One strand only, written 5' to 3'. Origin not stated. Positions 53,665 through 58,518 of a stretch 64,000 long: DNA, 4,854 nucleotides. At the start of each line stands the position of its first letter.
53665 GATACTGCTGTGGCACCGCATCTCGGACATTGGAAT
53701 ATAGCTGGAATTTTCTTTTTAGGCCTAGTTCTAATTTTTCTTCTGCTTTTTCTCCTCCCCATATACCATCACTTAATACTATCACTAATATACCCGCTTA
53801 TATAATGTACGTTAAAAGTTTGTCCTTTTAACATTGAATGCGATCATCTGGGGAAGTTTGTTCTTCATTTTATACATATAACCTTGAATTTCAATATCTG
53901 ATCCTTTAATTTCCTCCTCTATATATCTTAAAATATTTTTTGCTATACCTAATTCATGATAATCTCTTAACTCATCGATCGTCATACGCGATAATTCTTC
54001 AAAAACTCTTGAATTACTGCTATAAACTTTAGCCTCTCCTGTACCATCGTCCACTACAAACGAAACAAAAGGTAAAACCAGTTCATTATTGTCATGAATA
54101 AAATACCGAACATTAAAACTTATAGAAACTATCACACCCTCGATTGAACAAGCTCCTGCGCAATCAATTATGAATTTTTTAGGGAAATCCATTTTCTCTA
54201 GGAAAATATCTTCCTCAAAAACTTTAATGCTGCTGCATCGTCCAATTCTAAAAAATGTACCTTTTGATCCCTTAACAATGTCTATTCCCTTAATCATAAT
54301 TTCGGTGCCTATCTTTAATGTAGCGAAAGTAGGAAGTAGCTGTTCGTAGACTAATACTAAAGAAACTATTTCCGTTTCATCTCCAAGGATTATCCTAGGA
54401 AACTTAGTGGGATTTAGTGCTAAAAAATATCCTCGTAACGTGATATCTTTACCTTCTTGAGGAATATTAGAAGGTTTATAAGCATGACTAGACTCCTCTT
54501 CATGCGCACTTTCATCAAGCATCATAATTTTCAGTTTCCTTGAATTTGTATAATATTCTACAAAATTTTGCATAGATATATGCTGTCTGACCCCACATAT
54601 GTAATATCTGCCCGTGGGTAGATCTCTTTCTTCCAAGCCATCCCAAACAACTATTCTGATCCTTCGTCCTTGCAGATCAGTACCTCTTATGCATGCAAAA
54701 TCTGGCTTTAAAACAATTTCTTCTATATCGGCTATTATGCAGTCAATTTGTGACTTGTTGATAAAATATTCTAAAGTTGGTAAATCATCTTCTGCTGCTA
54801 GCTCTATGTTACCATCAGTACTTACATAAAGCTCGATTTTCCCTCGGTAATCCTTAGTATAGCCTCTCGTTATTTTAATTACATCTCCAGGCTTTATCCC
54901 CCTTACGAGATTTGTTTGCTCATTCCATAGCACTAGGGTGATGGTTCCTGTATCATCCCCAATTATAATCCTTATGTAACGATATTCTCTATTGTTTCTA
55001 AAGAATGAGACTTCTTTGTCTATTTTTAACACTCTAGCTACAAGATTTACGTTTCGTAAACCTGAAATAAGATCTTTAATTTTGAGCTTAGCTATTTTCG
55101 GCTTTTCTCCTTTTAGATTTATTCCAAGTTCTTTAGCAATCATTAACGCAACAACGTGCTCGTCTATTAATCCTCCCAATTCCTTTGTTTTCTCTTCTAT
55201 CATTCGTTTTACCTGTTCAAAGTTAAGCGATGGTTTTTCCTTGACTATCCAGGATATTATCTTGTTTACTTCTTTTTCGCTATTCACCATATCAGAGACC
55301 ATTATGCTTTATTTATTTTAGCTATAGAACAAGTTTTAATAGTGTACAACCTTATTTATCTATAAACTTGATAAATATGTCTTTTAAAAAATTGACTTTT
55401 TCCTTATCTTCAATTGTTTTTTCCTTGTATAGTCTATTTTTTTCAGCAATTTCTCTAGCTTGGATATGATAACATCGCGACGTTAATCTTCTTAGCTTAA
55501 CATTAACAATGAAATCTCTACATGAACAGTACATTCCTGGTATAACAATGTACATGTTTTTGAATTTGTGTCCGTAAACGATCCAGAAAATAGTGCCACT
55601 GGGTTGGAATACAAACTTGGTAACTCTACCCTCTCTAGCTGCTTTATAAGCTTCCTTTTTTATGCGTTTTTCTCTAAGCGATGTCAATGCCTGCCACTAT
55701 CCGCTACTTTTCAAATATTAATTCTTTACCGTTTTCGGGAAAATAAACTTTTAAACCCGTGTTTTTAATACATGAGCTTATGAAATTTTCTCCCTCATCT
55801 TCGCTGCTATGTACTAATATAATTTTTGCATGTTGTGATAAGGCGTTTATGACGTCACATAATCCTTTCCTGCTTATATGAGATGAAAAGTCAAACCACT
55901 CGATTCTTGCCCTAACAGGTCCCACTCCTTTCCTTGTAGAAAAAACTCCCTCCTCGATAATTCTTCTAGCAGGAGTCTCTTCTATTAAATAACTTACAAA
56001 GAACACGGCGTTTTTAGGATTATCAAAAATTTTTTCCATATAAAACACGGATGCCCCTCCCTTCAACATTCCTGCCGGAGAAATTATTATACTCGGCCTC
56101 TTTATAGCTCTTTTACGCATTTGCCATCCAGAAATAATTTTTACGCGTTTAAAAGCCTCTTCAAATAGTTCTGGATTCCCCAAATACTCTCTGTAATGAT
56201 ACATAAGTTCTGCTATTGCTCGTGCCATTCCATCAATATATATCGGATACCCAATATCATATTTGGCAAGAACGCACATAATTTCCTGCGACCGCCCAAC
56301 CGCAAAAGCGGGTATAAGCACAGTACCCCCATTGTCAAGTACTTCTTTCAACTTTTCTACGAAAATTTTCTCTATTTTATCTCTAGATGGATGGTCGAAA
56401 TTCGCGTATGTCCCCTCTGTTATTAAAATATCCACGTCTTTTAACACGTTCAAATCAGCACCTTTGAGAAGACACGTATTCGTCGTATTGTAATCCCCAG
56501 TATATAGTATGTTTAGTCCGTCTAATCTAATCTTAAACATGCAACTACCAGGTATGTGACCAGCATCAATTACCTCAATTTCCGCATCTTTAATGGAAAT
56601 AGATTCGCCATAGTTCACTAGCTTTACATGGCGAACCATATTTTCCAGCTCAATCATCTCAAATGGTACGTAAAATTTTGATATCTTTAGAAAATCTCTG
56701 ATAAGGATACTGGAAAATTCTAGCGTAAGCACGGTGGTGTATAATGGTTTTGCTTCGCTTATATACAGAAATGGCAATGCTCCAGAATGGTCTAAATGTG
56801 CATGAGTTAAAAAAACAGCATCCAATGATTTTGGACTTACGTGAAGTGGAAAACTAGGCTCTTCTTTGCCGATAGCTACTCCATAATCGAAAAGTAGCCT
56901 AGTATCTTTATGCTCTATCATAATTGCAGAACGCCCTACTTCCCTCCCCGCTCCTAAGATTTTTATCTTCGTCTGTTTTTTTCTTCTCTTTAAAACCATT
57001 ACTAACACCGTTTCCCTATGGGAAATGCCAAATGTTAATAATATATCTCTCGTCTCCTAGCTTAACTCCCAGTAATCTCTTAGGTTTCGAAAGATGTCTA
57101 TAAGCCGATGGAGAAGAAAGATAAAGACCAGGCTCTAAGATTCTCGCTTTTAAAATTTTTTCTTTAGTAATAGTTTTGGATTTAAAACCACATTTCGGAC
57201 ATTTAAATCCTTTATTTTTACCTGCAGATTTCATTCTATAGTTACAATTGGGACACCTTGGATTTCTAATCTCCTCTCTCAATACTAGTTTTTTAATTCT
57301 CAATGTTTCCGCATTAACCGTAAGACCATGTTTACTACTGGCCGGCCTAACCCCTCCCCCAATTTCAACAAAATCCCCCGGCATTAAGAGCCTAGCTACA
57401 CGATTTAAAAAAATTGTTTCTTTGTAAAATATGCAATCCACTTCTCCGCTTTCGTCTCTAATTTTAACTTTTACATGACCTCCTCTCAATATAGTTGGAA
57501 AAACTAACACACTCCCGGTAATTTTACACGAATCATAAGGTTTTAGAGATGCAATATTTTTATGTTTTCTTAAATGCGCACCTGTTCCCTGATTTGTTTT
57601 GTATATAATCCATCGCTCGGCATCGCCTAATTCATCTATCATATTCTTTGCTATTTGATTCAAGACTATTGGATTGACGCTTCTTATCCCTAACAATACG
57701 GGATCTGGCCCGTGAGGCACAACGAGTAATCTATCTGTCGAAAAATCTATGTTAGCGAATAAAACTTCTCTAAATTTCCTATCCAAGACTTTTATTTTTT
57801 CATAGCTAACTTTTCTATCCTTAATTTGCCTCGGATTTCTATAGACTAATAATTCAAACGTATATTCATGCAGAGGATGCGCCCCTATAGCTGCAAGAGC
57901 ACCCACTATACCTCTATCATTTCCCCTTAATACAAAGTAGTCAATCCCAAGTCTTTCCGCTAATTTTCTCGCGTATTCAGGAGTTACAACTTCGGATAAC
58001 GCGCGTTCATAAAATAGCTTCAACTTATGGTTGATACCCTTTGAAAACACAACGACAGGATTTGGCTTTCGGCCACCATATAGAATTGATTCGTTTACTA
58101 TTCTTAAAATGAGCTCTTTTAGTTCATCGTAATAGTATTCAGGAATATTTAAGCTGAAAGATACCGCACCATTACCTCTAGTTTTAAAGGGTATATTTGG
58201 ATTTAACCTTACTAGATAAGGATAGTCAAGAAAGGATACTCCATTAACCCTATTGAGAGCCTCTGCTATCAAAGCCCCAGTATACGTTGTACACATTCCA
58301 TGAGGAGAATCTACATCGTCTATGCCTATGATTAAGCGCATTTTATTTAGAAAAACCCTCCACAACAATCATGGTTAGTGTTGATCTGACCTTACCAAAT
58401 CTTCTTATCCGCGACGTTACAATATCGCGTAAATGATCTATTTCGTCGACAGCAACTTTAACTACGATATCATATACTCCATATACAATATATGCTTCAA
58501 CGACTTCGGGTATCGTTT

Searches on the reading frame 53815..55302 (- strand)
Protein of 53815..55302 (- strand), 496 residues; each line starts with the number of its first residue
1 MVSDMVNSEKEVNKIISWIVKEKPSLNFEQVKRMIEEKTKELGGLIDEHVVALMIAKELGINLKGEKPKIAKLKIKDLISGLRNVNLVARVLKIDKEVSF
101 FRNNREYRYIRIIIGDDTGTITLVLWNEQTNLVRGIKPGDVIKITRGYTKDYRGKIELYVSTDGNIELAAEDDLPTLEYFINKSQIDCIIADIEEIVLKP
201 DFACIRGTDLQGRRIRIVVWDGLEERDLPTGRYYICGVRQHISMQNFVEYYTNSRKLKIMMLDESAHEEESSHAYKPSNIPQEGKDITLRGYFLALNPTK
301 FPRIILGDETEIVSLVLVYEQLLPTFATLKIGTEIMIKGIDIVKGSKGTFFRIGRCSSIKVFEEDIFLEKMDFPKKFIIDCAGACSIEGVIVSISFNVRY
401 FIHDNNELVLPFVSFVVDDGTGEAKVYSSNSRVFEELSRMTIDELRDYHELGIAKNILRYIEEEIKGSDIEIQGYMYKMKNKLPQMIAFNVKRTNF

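Call 67: find_encoding_contigs(protein=window:53815-55302:-, flank=1000, max_places=3)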
Protein window:53815-55302:- (496 aa): no gene with exactly this product is on record in the collection.

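Call 68: search_protein_families(library=pfam, proteins=[window:53815-55302:-], max_evalue=0.00001)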
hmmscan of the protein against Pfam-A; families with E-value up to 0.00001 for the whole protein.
window:53815-55302:- (496 aa): 2 families
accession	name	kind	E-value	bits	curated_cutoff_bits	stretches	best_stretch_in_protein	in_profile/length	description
PF01336.31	tRNA_anti-codon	-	4.1e-13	49.5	27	1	87-161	3-70/75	OB-fold nucleic acid binding domain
PF21473.3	Ssb-like_OB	-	1.5e-07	32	24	1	88-167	11-96/97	Single-stranded DNA binding protein Ssb-like, OB fold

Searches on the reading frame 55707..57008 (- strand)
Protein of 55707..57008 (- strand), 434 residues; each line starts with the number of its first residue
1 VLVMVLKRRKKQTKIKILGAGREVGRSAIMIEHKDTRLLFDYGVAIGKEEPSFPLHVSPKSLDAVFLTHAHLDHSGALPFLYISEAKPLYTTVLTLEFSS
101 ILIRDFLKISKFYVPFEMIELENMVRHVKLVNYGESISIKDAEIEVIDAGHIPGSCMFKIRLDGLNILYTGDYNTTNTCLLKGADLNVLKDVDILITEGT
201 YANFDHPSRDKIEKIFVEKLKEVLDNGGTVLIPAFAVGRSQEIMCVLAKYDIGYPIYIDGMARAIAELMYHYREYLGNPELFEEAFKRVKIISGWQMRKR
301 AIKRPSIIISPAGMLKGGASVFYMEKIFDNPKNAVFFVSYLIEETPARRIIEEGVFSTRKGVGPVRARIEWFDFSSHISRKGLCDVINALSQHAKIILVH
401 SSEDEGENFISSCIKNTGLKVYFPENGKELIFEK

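Call 68: search_protein_families(library=pfam, proteins=[window:55707-57008:-], max_evalue=0.00001)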
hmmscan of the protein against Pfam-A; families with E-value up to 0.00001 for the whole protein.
window:55707-57008:- (434 aa): 7 families
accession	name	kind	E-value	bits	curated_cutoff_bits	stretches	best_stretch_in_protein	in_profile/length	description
PF10996.14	Beta-Casp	-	7.8e-16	59.1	27.7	1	241-350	2-120/120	Beta-Casp domain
PF00753.33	Lactamase_B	-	2.2e-12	47.8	22.7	1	24-216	4-193/196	Metallo-beta-lactamase superfamily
PF16661.11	Lactamase_B_6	-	6.1e-12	45.7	27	1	32-186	3-175/193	Metallo-beta-lactamase superfamily domain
PF07521.17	RMMBL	-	1.5e-09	38.1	21.6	1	364-424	3-63/63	Zn-dependent metallo-hydrolase RNA specificity domain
PF12706.13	Lactamase_B_2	-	1.3e-08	35.1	27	1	36-206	1-171/200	Beta-lactamase superfamily domain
PF13483.12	Lactamase_B_3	-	7.4e-08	33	24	1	24-197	5-131/160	Beta-lactamase superfamily domain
PF17030.11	Beta_lactamase3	-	2.7e-06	27.3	33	0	116-187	119-191/214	Putative beta-lactamase-like family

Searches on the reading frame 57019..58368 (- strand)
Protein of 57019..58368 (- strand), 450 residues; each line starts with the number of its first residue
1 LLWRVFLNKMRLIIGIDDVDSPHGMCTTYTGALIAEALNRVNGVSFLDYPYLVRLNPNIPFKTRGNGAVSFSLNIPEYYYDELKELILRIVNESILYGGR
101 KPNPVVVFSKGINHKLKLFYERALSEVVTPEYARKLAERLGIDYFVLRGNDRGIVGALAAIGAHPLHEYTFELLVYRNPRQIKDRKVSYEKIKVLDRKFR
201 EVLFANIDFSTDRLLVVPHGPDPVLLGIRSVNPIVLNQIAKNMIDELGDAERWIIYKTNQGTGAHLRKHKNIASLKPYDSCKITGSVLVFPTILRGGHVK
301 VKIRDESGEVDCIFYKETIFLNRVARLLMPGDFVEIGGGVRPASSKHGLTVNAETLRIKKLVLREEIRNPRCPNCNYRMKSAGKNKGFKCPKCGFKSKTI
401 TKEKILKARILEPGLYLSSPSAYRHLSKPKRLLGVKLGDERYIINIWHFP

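Call 68: search_protein_families(library=pfam, proteins=[window:57019-58368:-], max_evalue=0.00001)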
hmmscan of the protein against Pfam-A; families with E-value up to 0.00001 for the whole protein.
window:57019-58368:- (450 aa): 4 families
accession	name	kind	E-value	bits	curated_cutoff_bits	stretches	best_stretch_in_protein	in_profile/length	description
PF08489.16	TiaS_FLD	-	3.9e-28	98.3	21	1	151-265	1-116/116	TiaS FLD domain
PF22641.2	TiaS_TCKD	-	3.8e-22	79.4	27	1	13-73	1-59/156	TiaS TCKD domain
PF23783.1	Zn_ribbon_TiaS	-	2.1e-13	50.2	27.3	1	369-405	1-35/41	TiaS C-terminal zinc ribbon domain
PF01336.31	tRNA_anti-codon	-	6.9e-07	29.6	27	1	295-358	14-74/75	OB-fold nucleic acid binding domain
